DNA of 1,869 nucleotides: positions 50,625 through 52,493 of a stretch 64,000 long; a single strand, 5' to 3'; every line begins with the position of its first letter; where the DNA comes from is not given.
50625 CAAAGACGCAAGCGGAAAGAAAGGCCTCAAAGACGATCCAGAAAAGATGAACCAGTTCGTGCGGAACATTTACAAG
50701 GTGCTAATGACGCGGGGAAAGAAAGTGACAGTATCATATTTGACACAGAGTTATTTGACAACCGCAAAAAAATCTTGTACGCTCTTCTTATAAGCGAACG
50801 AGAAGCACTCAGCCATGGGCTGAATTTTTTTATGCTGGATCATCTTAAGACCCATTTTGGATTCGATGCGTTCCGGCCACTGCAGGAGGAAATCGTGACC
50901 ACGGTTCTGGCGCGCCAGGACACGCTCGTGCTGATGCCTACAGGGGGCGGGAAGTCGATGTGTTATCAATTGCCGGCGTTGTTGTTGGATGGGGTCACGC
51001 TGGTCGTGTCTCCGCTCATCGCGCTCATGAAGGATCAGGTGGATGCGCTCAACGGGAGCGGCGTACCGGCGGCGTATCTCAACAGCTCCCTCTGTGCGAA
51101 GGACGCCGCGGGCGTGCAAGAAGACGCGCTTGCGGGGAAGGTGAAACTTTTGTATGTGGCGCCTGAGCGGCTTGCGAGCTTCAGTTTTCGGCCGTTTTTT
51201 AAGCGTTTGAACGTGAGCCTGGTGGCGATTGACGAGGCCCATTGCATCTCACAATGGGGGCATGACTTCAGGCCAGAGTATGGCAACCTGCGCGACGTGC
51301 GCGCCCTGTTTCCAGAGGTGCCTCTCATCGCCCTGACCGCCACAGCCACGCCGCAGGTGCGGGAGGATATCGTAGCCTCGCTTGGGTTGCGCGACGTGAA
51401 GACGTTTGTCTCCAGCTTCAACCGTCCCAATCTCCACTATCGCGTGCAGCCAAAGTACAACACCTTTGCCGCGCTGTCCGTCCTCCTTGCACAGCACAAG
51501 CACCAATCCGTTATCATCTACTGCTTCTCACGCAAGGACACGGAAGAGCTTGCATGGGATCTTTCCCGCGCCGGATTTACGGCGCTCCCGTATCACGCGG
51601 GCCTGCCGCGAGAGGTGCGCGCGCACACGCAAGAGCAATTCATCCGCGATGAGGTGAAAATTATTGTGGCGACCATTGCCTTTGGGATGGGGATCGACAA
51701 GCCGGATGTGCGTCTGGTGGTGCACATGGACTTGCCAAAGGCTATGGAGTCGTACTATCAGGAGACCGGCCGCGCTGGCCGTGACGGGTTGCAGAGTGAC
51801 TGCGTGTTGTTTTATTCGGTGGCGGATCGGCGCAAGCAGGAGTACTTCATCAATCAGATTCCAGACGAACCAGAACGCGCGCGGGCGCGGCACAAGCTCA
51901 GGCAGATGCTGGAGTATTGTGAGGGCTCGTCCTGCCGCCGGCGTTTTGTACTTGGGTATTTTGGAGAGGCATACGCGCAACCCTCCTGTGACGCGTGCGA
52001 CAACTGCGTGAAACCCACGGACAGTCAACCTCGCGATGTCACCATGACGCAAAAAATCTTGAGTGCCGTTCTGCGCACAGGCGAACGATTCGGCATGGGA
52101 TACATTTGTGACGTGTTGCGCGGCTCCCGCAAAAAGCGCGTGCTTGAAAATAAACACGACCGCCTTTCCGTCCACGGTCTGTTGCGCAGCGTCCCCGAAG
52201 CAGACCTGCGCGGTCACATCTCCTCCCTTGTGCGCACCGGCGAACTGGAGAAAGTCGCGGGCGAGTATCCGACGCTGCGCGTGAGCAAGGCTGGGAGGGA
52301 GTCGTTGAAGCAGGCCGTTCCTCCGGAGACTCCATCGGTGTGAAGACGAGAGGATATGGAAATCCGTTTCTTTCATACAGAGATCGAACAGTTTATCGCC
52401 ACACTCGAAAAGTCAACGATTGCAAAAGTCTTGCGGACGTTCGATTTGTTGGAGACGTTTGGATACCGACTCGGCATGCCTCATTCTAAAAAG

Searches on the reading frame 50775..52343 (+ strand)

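Call 55: search_protein_families(library=pfam, proteins=[window:50775-52343:+], max_evalue=0.0001)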
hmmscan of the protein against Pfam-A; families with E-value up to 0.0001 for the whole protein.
window:50775-52343:+ (522 aa): 4 families
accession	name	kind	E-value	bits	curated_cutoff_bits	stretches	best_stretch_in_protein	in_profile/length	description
PF00270.35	DEAD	-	7.9e-26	91.2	26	1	34-195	1-164/167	DEAD/DEAH box helicase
PF09382.16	RQC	-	5.6e-25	87.8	23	1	424-513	10-99/114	RQC domain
PF00271.37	Helicase_C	-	5e-22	78.7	23.5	1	231-338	3-110/110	Helicase conserved C-terminal domain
PF16124.10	RecQ_Zn_bind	-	3.9e-19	69.6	25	1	350-411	2-65/66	RecQ zinc-binding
